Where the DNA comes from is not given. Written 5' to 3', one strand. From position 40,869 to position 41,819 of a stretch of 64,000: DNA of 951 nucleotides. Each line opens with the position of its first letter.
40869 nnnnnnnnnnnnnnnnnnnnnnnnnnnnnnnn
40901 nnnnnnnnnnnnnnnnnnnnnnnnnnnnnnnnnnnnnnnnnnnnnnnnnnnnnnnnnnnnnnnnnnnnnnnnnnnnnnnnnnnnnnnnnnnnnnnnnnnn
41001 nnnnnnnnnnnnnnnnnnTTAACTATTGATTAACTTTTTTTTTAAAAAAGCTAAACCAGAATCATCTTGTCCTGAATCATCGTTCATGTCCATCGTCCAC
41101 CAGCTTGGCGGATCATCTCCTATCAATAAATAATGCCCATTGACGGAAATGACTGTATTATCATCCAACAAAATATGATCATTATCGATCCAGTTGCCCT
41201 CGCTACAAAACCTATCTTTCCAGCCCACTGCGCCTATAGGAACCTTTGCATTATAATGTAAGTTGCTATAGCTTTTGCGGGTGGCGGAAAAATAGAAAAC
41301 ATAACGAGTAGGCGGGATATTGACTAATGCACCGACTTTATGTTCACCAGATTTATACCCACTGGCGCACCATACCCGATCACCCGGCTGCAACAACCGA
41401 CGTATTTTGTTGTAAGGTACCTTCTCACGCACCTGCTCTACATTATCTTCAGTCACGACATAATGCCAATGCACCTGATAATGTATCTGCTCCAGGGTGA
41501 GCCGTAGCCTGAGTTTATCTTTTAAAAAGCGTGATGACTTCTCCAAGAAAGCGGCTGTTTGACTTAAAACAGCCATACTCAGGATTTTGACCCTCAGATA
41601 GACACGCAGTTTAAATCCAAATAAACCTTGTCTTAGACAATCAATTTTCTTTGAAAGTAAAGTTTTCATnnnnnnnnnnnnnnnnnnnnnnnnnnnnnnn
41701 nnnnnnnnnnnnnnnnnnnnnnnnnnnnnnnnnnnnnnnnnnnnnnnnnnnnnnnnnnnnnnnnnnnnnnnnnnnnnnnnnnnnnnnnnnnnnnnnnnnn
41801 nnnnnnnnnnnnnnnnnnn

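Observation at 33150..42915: Family of related palindromic hairpin elements placed immediately upstream of the RBS of successive small ICE core genes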

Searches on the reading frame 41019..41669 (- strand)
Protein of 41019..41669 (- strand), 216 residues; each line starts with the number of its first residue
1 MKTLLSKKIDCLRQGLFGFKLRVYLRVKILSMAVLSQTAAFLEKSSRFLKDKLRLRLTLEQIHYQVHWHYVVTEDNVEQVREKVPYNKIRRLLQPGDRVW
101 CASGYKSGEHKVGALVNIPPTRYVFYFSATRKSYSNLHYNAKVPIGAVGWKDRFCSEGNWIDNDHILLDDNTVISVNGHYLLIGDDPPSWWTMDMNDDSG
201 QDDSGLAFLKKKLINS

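Call 12: search_protein_families(library=pfam, proteins=[window:41019-41669:-], max_evalue=0.01)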
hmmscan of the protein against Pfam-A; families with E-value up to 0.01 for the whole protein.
window:41019-41669:- (216 aa): 0 families

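Call 14: find_homologous_proteins(query=window:41019-41669:-)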
Query window:41019-41669:- (216 aa): 2 proteins with E <= 0.001 among 144 candidates.
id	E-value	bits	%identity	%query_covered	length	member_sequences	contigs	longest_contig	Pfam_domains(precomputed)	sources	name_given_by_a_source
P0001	2.6e-145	499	100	100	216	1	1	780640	-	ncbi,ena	-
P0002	1.2e-37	147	42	93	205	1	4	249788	-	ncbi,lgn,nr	ncbi:MAG TPA: hypothetical protein VHE99_02920 [Gammaproteobacteria bacterium]|nr:hypothetical prote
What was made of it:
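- Tried and rejected: The 216-aa protein has only two database relatives and gave few loci (call 14).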

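Call 15: find_encoding_contigs(protein=P0002, flank=10000, max_places=6)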
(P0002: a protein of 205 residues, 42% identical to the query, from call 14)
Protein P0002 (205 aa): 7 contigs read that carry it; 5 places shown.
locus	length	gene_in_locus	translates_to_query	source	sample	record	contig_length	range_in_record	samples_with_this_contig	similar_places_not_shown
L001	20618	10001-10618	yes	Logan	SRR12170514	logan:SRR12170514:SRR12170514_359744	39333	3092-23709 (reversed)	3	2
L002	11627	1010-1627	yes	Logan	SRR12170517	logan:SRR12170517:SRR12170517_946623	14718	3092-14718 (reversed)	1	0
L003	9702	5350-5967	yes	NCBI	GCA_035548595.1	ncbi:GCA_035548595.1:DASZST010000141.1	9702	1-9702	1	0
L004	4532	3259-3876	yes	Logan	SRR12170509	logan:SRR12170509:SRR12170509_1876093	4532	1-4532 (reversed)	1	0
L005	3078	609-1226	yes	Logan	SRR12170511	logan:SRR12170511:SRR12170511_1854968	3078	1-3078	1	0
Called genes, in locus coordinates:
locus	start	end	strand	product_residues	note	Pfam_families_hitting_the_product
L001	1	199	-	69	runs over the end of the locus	-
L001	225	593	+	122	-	-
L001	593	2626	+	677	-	PF10412:TrwB_AAD_bind (faint), PF12696:TraG-D_C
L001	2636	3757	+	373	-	PF07514:TraI_2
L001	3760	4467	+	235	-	PF08900:AcaB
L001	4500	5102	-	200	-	PF11740:KfrA_N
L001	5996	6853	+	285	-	-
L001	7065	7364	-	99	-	PF09933:DUF2165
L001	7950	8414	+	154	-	PF00436:SSB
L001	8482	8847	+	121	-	-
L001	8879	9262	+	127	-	-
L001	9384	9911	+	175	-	PF11679:DUF3275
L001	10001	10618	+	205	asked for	-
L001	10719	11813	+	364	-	PF19587:DUF6094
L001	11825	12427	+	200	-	-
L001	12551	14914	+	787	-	PF00176:SNF2-rel_dom (faint), PF04851:ResIII (faint), PF00271:Helicase_C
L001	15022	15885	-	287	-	-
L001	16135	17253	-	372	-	PF10934:Sheath_initiator (weak)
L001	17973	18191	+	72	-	-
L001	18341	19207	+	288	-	PF12834:Phage_int_SAM_2, PF00589:Phage_integrase (faint), PF12835:Integrase_1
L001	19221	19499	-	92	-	PF12796:Ank_2, PF13857:Ank_5, PF00023:Ank (weak), PF13606:Ank_3 (faint), PF13637:Ank_4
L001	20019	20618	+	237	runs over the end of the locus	PF04231:Endonuclease_1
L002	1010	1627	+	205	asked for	-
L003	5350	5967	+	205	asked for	-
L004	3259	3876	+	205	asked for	-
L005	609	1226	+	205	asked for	-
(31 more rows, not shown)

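Call 16: find_encoding_contigs(protein=P0001, flank=10000, max_places=4)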
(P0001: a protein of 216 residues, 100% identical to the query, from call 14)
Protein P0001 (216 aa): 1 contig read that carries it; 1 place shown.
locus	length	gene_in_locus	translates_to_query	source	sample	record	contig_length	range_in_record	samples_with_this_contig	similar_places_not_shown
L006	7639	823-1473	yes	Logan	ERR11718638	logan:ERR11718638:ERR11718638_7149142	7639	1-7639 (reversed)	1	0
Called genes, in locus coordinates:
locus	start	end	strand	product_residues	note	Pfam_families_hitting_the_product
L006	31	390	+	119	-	-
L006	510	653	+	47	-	-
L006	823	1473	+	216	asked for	-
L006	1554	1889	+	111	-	PF11171:DUF2958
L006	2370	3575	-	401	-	PF10137:CAP12-PCTIR_TIR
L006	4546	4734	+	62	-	-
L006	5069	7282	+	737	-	PF07693:KAP_NTPase, PF13401:AAA_22 (faint)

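Call 38: search_dna_similar(query=L001:10719-11813:+, collection=plasmids, mode=protein, max_rows=25, rows=spread)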
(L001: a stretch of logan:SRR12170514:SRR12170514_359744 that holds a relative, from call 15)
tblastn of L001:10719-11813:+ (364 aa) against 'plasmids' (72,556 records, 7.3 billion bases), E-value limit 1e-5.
Records with a match: 310; places in all: 315; records where one place covers at least 80% of the query: 265.
Best place of each record, by identity: <60% 310.
By first word of the organism name: Bacillus 242; Vibrio 10; Paenibacillus 8; Pseudomonas 4; Stutzerimonas 3; Acidithiobacillus 3; Ralstonia 2; Thermus 2; Alicyclobacillus 2; Cytobacillus 2; and 29 more.
By predicted mobility (MOB-suite, as given by PLSDB): non-mobilizable 192; conjugative 116; mobilizable 2.
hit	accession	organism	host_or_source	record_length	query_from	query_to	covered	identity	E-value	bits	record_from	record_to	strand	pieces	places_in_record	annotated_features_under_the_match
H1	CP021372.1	Rhizobium sp. ACO-34A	Agave americana L.,cell ...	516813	1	364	100%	49.2%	2e-96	321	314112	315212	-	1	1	SAM-dependent methyltransferase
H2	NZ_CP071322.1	Nitrogeniibacter aestuarii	pure culture,sediment in spartina ...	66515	1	364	100%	40.2%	9e-78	267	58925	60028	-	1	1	DUF6094 domain-containing protein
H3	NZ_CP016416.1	Vibrio scophthalmi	Paralichthys olivaceus,cell culture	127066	1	364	100%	34.0%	8e-31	222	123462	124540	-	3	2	hypothetical protein (x2)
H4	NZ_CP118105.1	Paenibacillus urinalis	Homo sapiens,blood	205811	2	364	100%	24.0%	3e-16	88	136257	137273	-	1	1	DUF6094 domain-containing protein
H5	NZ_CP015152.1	Bacillus thuringiensis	cell culture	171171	9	344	92%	24.1%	5e-13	78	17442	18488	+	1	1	DUF6094 domain-containing protein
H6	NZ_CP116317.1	Bacillus thuringiensis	soil sample,soil sample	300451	9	344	92%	24.1%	5e-13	78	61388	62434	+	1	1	DUF6094 domain-containing protein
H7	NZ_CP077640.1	Terribacillus sp. DMT04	Kimchi,cell culture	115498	9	303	81%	27.0%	6e-14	81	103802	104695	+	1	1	DUF6094 domain-containing protein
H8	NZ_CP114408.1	Bacillus thuringiensis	liquid culture,Bacillus thuringiensis ...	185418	9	344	92%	23.2%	3e-12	76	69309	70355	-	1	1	DUF6094 domain-containing protein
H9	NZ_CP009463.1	Bacillus anthracis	Wool from Pakistan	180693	9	344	92%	22.8%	1e-11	74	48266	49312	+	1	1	DUF6094 domain-containing protein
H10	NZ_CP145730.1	Bacillus anthracis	culture collection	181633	9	344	92%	22.8%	1e-11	74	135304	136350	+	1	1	DUF6094 domain-containing protein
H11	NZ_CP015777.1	Bacillus anthracis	whole organism,environmental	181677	9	344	92%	22.8%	1e-11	74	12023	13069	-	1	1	DUF6094 domain-containing protein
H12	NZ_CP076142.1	Bacillus anthracis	-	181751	9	344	92%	22.8%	1e-11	74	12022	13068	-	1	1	DUF6094 domain-containing protein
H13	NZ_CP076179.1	Bacillus anthracis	soil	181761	9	344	92%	22.8%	1e-11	74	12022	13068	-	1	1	DUF6094 domain-containing protein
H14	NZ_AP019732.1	Bacillus anthracis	-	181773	9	344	92%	22.8%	1e-11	74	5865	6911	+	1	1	DUF6094 domain-containing protein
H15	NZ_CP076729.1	Bacillus anthracis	cow,culture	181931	9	344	92%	22.8%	1e-11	74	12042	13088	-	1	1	DUF6094 domain-containing protein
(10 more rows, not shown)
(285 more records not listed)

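Call 39: get_annotated_region(hit=H2, flank=7000)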
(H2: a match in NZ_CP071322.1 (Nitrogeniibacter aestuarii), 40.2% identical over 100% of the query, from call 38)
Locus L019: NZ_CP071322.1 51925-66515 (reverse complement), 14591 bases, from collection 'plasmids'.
description: Nitrogeniibacter aestuarii strain H1-1-2A plasmid unnamed, complete sequence
organism: Nitrogeniibacter aestuarii (NCBI taxid 2815343)
taxonomy: Bacteria; Pseudomonadota; Betaproteobacteria; Rhodocyclales; Zoogloeaceae; Nitrogeniibacter; Nitrogeniibacter aestuarii
host: -; source: pure culture,sediment in spartina alterniflora; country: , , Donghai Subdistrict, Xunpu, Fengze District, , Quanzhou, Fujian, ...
typing (MOB-suite, as given by PLSDB): non-mobilizable
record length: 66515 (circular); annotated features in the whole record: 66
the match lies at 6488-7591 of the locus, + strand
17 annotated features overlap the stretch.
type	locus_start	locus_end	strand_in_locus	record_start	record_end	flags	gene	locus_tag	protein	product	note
CDS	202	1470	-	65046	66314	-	-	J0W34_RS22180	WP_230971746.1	ParB/RepB/Spo0J family partition protein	GO:0007059 - chromosome segregation [Evidence IEA]; GO:0000910 - cytokinesis [Evidence IEA]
CDS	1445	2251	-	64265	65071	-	-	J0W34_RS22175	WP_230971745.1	ParA family protein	-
CDS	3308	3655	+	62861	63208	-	-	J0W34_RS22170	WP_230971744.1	hypothetical protein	-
CDS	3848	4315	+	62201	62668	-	-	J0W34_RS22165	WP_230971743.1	DUF3577 domain-containing protein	-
CDS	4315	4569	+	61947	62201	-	-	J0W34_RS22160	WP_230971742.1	hypothetical protein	-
CDS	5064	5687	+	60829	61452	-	-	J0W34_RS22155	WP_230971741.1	DUF3275 family protein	-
CDS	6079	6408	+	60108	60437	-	-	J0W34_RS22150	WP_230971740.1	hypothetical protein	-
CDS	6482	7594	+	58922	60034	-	-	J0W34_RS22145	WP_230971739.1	DUF6094 domain-containing protein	-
CDS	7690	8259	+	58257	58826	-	-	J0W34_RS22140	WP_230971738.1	hypothetical protein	-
CDS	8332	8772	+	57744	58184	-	-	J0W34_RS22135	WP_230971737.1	hypothetical protein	-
CDS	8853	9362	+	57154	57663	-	-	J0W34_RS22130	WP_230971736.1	hypothetical protein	-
CDS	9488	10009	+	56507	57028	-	-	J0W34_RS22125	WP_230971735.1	hypothetical protein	-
CDS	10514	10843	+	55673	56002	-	-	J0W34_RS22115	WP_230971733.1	hypothetical protein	-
CDS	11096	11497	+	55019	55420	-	-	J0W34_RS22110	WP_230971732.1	hypothetical protein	-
CDS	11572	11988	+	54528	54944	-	-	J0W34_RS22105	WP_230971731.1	hypothetical protein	-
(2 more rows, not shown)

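Call 40: get_annotated_region(hit=H3, flank=7000)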
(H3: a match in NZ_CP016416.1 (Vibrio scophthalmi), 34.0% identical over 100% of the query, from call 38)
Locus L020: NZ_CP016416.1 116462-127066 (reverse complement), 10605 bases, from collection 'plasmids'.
description: Vibrio scophthalmi strain VS-05 plasmid pVS127, complete sequence
organism: Vibrio scophthalmi (NCBI taxid 45658)
taxonomy: Bacteria; Pseudomonadota; Gammaproteobacteria; Vibrionales; Vibrionaceae; Vibrio; Vibrio scophthalmi
host: -; source: Paralichthys olivaceus,cell culture; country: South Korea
typing (MOB-suite, as given by PLSDB): conjugative; replicon rep_cluster_1060; relaxase MOBH; mating-pair formation MPF_G
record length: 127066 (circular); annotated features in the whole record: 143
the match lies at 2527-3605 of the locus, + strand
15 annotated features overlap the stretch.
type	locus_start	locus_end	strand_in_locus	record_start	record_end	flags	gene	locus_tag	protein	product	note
CDS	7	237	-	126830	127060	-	-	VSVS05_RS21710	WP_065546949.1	DUF4282 domain-containing protein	-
CDS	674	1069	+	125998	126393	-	-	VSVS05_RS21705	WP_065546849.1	hypothetical protein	-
CDS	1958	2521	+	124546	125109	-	-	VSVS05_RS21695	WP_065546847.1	DUF3275 family protein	-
CDS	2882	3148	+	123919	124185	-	-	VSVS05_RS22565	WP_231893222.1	hypothetical protein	-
CDS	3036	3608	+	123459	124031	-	-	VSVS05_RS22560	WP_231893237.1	hypothetical protein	-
CDS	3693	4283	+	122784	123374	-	-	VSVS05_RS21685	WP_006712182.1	hypothetical protein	-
CDS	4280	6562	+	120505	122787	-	-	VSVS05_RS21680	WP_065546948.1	SNF2-related protein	-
CDS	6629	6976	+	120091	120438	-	-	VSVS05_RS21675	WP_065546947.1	hypothetical protein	-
CDS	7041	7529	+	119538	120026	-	-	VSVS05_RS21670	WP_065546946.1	DUF957 domain-containing protein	-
CDS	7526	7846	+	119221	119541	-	-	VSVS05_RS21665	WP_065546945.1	hypothetical protein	-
CDS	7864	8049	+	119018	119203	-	-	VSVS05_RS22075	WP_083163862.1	hypothetical protein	-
CDS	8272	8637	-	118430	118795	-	-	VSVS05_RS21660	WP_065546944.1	hypothetical protein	-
CDS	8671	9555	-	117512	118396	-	-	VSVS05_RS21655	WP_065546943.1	ParB/RepB/Spo0J family partition protein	GO:0007059 - chromosome segregation [Evidence IEA]; GO:0000910 - cytokinesis [Evidence IEA]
CDS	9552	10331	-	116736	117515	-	-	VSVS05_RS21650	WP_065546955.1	ParA family protein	-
CDS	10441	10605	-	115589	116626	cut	-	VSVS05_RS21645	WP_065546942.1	replication initiation protein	GO:0006270 - DNA replication initiation [Evidence IEA]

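Call 52: search_protein_families(library=ncbifam, proteins=[window:41019-41669:-, L001:9384-9911:+], max_evalue=0.01)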
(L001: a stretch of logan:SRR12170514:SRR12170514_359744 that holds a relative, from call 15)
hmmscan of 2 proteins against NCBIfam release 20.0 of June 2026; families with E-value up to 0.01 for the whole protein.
window:41019-41669:- (216 aa): 0 families

L001:9384-9911:+ (175 aa): 0 families

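Call 53: search_dna_similar(query=L001:10719-11813:+, collection=plasmids, mode=protein, max_rows=40, rows=best)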
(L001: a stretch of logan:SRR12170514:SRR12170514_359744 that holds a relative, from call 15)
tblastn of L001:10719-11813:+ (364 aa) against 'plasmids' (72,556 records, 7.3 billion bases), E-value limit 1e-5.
Records with a match: 310; places in all: 315; records where one place covers at least 80% of the query: 265.
Best place of each record, by identity: <60% 310.
By first word of the organism name: Bacillus 242; Vibrio 10; Paenibacillus 8; Pseudomonas 4; Stutzerimonas 3; Acidithiobacillus 3; Ralstonia 2; Thermus 2; Alicyclobacillus 2; Cytobacillus 2; and 29 more.
By predicted mobility (MOB-suite, as given by PLSDB): non-mobilizable 192; conjugative 116; mobilizable 2.
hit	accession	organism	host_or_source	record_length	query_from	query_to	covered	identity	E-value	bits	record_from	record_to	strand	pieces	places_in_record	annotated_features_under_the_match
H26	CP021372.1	Rhizobium sp. ACO-34A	Agave americana L.,cell ...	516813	1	364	100%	49.2%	2e-96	321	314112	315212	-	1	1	SAM-dependent methyltransferase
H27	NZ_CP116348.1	Enterobacter ludwigii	strawberry,pure cluture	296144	1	364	100%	48.0%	4e-95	317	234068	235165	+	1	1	DUF6094 domain-containing protein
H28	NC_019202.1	Pseudomonas aeruginosa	airways of a cystic fibrosis patient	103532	1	363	100%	47.7%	2e-90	303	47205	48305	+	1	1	DUF6094 domain-containing protein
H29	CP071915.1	Ralstonia solanacearum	Pogostemon cablin,Single strain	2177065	1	364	100%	47.6%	9e-95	316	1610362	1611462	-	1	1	class I SAM-dependent methyltransferase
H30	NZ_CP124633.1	Pseudomonas aeruginosa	Homo sapiens,Wound/Abscess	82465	1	363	100%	47.4%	5e-90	302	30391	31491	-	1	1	DUF6094 domain-containing protein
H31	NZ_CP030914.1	Pseudomonas aeruginosa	Homo sapiens,sputum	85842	1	363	100%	47.4%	6e-90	302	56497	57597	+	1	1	DUF6094 domain-containing protein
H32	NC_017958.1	Tistrella mobilis KA081020-065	-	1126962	1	364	100%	46.7%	3e-91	305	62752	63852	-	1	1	record has no annotation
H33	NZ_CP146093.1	Ralstonia sp. RRA.1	pure culture,Cupriavidus necator ...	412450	1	364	100%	45.7%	1e-87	295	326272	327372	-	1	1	DUF6094 domain-containing protein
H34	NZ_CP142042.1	Pseudomonas veronii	cell culture,ground water from aniline ...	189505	1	363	100%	45.4%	1e-92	310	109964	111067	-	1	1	DUF6094 domain-containing protein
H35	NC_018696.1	Paraburkholderia phenoliruptrix BR3459a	Mimosa flocculosa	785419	1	364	100%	44.7%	3e-79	271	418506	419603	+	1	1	DUF6094 domain-containing protein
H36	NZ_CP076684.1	Stutzerimonas zhaodongensis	isolated microorganism,Ocean water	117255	1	363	100%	44.7%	1e-88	298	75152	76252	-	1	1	DUF6094 domain-containing protein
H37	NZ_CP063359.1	Stutzerimonas stutzeri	Homo sapiens,Cerebrospinal ...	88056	1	363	100%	44.6%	2e-89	300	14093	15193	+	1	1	DUF6094 domain-containing protein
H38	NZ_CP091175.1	Stutzerimonas stutzeri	cell culture,wwtp active sludge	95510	1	363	100%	44.6%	4e-89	300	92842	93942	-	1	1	DUF6094 domain-containing protein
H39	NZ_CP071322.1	Nitrogeniibacter aestuarii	pure culture,sediment in spartina ...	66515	1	364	100%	40.2%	9e-78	267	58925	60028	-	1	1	DUF6094 domain-containing protein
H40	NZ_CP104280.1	Comamonas aquatica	-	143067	1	363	100%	40.2%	8e-79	270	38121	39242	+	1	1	DUF6094 domain-containing protein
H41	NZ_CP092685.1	Vibrio campbellii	Hippocampus kuda,Pure isolate,aquarium ...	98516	1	364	100%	37.5%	6e-54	198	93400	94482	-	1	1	DUF6094 domain-containing protein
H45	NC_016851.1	Aliivibrio fischeri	Euprymna scolopes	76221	1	364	100%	35.6%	4e-55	202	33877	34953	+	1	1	DUF6094 domain-containing protein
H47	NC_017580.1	Shewanella baltica OS117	-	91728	1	364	100%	35.5%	2e-60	217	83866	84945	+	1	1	DUF6094 domain-containing protein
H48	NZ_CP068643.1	Vibrio parahaemolyticus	Penaeus vannamei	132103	1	363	100%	35.6%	9e-56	203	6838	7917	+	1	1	DUF6094 domain-containing protein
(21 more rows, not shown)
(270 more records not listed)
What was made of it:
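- Tried and rejected: The protein-mode search did find relatives (calls 38, 53).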

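Call 54: get_annotated_region(hit=H28, flank=9000)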
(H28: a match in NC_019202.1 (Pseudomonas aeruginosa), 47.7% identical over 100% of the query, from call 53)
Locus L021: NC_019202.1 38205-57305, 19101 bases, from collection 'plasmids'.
description: Pseudomonas aeruginosa plasmid pKLC102, complete sequence
organism: Pseudomonas aeruginosa (NCBI taxid 287)
taxonomy: Bacteria; Pseudomonadota; Gammaproteobacteria; Pseudomonadales; Pseudomonadaceae; Pseudomonas; Pseudomonas aeruginosa
host: -; source: airways of a cystic fibrosis patient; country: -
typing (MOB-suite, as given by PLSDB): conjugative; replicon rep_cluster_322; relaxase MOBH; mating-pair formation MPF_G
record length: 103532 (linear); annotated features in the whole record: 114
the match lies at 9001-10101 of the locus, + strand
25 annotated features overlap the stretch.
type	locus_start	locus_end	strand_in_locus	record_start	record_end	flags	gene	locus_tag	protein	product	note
CDS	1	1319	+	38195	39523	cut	pilV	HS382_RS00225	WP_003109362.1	shufflon system plasmid conjugative transfer pilus tip adhesin PilV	-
CDS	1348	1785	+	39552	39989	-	pilM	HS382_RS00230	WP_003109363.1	type IV pilus biogenesis protein PilM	-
CDS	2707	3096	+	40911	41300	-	-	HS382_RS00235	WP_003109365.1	hypothetical protein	-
CDS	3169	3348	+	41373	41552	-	-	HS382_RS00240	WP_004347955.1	hypothetical protein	-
CDS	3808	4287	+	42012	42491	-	-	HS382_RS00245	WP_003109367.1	STY4534 family ICE replication protein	-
CDS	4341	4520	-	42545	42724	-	-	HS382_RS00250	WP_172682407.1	hypothetical protein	-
CDS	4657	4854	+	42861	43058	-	-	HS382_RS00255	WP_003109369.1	hypothetical protein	-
CDS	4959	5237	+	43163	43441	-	-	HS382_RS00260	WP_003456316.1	hypothetical protein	-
CDS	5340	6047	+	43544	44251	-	-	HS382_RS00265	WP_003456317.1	hypothetical protein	-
CDS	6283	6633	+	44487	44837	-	-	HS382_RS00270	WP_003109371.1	hypothetical protein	-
CDS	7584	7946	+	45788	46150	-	-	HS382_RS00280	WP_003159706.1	hypothetical protein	-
CDS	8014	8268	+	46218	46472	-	-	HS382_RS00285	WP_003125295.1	hypothetical protein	-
CDS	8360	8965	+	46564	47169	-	-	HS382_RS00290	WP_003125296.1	hypothetical protein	-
CDS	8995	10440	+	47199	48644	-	-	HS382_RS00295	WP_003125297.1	DUF6094 domain-containing protein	-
CDS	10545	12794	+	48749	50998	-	-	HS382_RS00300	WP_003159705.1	DEAD/DEAH box helicase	-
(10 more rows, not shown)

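Call 60: get_annotated_region(hit=H26, flank=400)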
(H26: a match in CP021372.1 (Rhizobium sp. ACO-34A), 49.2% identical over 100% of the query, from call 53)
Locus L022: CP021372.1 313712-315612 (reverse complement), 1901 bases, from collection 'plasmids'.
description: Rhizobium sp. ACO-34A plasmid pRACO34Ad, complete sequence
organism: Rhizobium sp. ACO-34A (NCBI taxid 1571470)
taxonomy: Bacteria; Pseudomonadota; Alphaproteobacteria; Hyphomicrobiales; Rhizobiaceae; Rhizobium; Rhizobium sp. ACO-34A
host: -; source: Agave americana L.,cell culture,rhizosphere; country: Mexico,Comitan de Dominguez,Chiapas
typing (MOB-suite, as given by PLSDB): non-mobilizable; replicon rep_cluster_287; mating-pair formation MPF_F
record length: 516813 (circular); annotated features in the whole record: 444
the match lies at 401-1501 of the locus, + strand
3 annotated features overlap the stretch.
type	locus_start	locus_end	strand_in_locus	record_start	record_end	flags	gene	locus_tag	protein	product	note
CDS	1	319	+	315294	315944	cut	-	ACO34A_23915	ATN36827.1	hypothetical protein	-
CDS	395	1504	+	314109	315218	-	-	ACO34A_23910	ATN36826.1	SAM-dependent methyltransferase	-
CDS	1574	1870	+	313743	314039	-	-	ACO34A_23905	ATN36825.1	hypothetical protein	-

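Call 61: get_annotated_region(hit=H27, flank=400)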
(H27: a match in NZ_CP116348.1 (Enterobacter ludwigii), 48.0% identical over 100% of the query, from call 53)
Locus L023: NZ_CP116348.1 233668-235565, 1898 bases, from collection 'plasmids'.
description: Enterobacter ludwigii strain CM-TZ4 plasmid unnamed1, complete sequence
organism: Enterobacter ludwigii (NCBI taxid 299767)
taxonomy: Bacteria; Pseudomonadota; Gammaproteobacteria; Enterobacterales; Enterobacteriaceae; Enterobacter; Enterobacter ludwigii
host: -; source: strawberry,pure cluture; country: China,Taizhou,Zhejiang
typing (MOB-suite, as given by PLSDB): conjugative; replicon IncFIB,IncFII; relaxase MOBF; mating-pair formation MPF_G
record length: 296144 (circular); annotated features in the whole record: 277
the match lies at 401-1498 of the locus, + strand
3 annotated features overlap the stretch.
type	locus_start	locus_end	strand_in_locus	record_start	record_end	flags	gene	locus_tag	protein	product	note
CDS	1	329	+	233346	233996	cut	-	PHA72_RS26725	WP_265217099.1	hypothetical protein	-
CDS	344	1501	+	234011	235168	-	-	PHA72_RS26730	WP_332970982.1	DUF6094 domain-containing protein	-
CDS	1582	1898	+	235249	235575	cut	-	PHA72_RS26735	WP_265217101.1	methyltransferase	-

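Call 62: get_annotated_region(hit=H29, flank=400)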
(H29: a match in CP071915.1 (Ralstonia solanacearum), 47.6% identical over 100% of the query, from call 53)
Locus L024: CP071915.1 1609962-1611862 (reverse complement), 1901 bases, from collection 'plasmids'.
description: Ralstonia solanacearum strain SY1 plasmid unnamed, complete sequence
organism: Ralstonia solanacearum (NCBI taxid 305)
taxonomy: Bacteria; Pseudomonadota; Betaproteobacteria; Burkholderiales; Burkholderiaceae; Ralstonia; Ralstonia solanacearum
host: -; source: Pogostemon cablin,Single strain; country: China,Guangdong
typing (MOB-suite, as given by PLSDB): non-mobilizable; replicon rep_cluster_2238; mating-pair formation MPF_T
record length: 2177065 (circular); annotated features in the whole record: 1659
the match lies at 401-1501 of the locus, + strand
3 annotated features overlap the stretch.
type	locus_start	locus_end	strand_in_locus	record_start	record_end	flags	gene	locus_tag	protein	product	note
CDS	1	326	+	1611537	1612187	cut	-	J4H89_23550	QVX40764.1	hypothetical protein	-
CDS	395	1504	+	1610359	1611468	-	-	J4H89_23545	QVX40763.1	class I SAM-dependent methyltransferase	-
CDS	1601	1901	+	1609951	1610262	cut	-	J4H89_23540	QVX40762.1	hypothetical protein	-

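Call 63: get_annotated_region(hit=H32, flank=400)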
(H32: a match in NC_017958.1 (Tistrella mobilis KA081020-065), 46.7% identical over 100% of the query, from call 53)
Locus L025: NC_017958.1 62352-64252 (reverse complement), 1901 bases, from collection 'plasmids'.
description: Tistrella mobilis KA081020-065 plasmid pTM3, complete sequence
organism: Tistrella mobilis KA081020-065 (NCBI taxid 1110502)
taxonomy: Bacteria; Pseudomonadota; Alphaproteobacteria; Geminicoccales; Geminicoccaceae; Tistrella; Tistrella mobilis; Tistrella mobilis KA081020-065
host: -; source: -; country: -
typing (MOB-suite, as given by PLSDB): conjugative; replicon rep_cluster_10; relaxase MOBH; mating-pair formation MPF_G
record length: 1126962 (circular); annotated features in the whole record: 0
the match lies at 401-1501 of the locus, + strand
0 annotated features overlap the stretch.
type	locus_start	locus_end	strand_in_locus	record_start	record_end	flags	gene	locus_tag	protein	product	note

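Call 64: get_annotated_region(hit=H34, flank=400)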
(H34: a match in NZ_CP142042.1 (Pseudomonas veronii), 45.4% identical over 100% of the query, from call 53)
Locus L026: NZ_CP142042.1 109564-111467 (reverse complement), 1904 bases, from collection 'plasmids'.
description: Pseudomonas veronii strain T1 plasmid unnamed1, complete sequence
organism: Pseudomonas veronii (NCBI taxid 76761)
taxonomy: Bacteria; Pseudomonadota; Gammaproteobacteria; Pseudomonadales; Pseudomonadaceae; Pseudomonas; Pseudomonas veronii
host: -; source: cell culture,ground water from aniline contaminated site in Jilin, China; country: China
typing (MOB-suite, as given by PLSDB): non-mobilizable
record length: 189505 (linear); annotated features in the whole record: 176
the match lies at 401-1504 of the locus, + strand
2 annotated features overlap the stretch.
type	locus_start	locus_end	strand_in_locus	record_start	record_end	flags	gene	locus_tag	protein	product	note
CDS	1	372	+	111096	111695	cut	-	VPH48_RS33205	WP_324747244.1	hypothetical protein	-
CDS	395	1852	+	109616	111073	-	-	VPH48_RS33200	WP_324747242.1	DUF6094 domain-containing protein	-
